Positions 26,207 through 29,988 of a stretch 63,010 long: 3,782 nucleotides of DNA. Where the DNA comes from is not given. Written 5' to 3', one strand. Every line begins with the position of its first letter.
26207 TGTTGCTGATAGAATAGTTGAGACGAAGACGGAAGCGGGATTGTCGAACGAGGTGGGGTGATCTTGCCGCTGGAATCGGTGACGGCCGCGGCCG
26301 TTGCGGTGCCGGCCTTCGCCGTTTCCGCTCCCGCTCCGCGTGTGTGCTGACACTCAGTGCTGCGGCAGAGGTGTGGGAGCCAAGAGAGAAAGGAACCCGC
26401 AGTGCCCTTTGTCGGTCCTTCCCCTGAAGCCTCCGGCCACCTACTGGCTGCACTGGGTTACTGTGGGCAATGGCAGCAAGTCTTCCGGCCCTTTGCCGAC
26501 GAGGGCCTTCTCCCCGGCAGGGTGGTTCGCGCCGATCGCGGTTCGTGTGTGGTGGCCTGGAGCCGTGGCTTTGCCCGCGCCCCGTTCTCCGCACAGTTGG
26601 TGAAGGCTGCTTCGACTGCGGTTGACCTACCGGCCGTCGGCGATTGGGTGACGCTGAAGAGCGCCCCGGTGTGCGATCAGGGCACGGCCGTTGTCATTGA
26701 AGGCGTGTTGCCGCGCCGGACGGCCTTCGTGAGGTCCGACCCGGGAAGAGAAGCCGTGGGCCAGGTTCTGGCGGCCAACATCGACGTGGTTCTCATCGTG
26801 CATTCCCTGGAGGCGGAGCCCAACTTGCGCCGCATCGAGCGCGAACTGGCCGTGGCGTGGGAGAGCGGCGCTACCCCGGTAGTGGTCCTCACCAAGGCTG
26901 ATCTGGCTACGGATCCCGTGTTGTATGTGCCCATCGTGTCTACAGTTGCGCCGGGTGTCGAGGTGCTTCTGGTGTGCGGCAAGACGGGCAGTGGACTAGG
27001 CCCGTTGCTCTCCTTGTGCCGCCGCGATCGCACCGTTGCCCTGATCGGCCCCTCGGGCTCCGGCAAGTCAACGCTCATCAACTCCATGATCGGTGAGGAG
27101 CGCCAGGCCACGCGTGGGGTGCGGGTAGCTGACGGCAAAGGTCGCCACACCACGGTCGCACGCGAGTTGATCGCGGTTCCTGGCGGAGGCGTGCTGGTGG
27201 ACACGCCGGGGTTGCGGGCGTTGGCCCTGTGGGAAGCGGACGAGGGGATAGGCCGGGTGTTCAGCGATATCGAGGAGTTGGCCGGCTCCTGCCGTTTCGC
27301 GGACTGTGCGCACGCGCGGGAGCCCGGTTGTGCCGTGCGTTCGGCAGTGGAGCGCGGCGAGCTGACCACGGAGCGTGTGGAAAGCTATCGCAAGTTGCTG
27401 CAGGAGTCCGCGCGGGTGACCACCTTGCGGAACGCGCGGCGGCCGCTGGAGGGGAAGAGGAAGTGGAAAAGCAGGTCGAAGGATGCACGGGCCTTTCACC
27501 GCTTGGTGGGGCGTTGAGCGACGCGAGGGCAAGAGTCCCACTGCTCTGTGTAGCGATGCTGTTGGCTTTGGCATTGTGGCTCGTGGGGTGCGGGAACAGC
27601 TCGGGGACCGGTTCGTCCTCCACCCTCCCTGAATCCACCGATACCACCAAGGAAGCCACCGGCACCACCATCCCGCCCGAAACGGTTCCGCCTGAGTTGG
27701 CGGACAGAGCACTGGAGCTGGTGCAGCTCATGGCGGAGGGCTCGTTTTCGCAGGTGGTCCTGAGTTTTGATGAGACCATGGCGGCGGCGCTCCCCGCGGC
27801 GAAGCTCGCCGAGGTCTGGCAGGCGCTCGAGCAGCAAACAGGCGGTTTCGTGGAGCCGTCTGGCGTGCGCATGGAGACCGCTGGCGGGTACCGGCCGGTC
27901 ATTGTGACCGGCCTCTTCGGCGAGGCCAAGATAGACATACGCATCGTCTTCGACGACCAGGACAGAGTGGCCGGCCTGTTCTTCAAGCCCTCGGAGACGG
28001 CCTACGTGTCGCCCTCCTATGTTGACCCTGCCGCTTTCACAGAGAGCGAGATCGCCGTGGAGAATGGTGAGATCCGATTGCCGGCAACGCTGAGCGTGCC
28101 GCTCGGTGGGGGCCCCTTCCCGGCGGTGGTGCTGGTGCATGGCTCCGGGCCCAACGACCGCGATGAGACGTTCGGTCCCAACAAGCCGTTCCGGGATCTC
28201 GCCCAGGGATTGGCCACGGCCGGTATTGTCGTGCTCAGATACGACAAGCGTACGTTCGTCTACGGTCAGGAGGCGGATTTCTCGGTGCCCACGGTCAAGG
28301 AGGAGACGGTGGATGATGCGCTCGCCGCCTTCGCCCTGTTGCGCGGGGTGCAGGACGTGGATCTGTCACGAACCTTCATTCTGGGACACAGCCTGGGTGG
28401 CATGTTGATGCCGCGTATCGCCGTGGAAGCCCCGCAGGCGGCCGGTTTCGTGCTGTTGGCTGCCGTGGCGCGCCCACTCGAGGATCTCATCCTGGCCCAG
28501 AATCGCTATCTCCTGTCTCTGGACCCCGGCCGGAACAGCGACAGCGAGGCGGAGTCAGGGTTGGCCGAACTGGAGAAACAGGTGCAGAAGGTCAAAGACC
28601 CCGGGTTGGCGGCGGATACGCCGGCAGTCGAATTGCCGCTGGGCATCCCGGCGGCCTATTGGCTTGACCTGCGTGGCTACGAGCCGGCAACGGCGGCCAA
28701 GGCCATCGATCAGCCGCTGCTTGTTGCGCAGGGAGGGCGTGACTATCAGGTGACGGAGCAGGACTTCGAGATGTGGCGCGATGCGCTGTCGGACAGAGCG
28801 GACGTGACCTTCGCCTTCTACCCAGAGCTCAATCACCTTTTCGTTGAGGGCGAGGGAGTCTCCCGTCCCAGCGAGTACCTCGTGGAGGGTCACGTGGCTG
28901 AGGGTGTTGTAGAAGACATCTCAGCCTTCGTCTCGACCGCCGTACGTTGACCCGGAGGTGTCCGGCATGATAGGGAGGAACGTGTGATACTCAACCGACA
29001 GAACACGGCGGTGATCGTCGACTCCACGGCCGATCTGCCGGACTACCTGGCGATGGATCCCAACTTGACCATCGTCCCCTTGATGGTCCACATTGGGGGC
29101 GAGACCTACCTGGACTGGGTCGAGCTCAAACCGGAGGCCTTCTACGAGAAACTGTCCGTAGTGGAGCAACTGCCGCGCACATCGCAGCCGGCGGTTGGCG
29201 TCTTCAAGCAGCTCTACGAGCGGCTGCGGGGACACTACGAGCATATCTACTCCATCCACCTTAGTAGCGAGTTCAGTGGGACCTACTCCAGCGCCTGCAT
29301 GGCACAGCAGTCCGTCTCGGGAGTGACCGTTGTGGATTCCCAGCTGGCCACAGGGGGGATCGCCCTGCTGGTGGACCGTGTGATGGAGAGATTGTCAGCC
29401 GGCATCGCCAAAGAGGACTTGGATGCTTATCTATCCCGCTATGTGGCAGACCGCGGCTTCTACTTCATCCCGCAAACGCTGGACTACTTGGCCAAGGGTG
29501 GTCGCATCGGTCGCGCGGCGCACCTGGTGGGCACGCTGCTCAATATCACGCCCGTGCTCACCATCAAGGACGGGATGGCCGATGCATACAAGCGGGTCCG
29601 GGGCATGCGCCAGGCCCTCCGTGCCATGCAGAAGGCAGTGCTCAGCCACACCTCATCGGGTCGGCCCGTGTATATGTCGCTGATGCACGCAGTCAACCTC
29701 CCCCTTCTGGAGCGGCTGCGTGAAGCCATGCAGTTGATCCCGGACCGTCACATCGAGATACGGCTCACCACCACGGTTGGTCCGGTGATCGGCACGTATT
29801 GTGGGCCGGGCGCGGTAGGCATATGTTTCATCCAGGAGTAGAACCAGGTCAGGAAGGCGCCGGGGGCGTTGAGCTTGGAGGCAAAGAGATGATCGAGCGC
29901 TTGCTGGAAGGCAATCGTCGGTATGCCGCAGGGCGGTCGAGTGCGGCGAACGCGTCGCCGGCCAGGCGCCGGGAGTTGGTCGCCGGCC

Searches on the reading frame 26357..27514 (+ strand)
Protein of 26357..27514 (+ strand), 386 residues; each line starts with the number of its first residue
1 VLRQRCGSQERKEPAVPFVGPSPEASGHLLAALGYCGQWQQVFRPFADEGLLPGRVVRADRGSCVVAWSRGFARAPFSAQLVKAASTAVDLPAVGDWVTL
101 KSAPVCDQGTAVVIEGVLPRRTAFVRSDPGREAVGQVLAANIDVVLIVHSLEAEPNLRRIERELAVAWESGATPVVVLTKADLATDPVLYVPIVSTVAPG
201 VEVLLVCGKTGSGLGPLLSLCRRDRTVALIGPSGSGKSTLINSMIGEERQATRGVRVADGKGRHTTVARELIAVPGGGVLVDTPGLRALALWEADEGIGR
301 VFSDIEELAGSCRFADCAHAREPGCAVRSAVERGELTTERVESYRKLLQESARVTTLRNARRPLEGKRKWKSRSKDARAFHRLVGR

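Call 48: search_protein_families(library=pfam, proteins=[window:26357-27514:+], max_evalue=0.00001)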
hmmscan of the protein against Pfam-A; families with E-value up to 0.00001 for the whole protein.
window:26357-27514:+ (386 aa): 3 families
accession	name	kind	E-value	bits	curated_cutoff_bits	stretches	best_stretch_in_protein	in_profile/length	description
PF03193.22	RsgA_GTPase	-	2.8e-44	151.5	30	1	117-292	1-174/174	RsgA GTPase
PF01926.29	MMR_HSR1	-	1.3e-08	35.4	21.9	1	226-309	1-77/113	50S ribosome-binding GTPase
PF00005.33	ABC_tran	-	2e-06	28.9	25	1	222-253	9-40/137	ABC transporter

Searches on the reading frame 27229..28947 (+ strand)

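Call 48: search_protein_families(library=pfam, proteins=[window:27229-28947:+], max_evalue=0.00001)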
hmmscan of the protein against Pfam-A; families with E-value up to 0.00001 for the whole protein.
window:27229-28947:+ (573 aa): 4 families
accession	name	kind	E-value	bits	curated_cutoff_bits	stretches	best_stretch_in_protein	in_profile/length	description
PF13026.12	DUF3887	-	1.6e-16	61.2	31.8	1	161-250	1-91/91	Protein of unknown function (DUF3887)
PF12697.13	Abhydrolase_6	-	1.5e-11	45.8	26.3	1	300-540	1-208/217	Alpha/beta hydrolase family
PF12146.15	Hydrolase_4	-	3e-11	43.5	27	1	321-538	20-234/239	Serine aminopeptidase, S33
PF00326.27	Peptidase_S9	-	5.2e-08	33.1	22.6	0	355-403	39-87/213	Prolyl oligopeptidase family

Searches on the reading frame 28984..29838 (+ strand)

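Call 48: search_protein_families(library=pfam, proteins=[window:28984-29838:+], max_evalue=0.00001)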
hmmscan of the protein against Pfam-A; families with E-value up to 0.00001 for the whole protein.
window:28984-29838:+ (285 aa): 1 family
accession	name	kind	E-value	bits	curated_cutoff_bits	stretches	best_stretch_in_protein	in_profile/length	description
PF02645.21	DegV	-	2.8e-70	237.3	27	1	8-284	2-279/280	Uncharacterised protein, DegV family COG1307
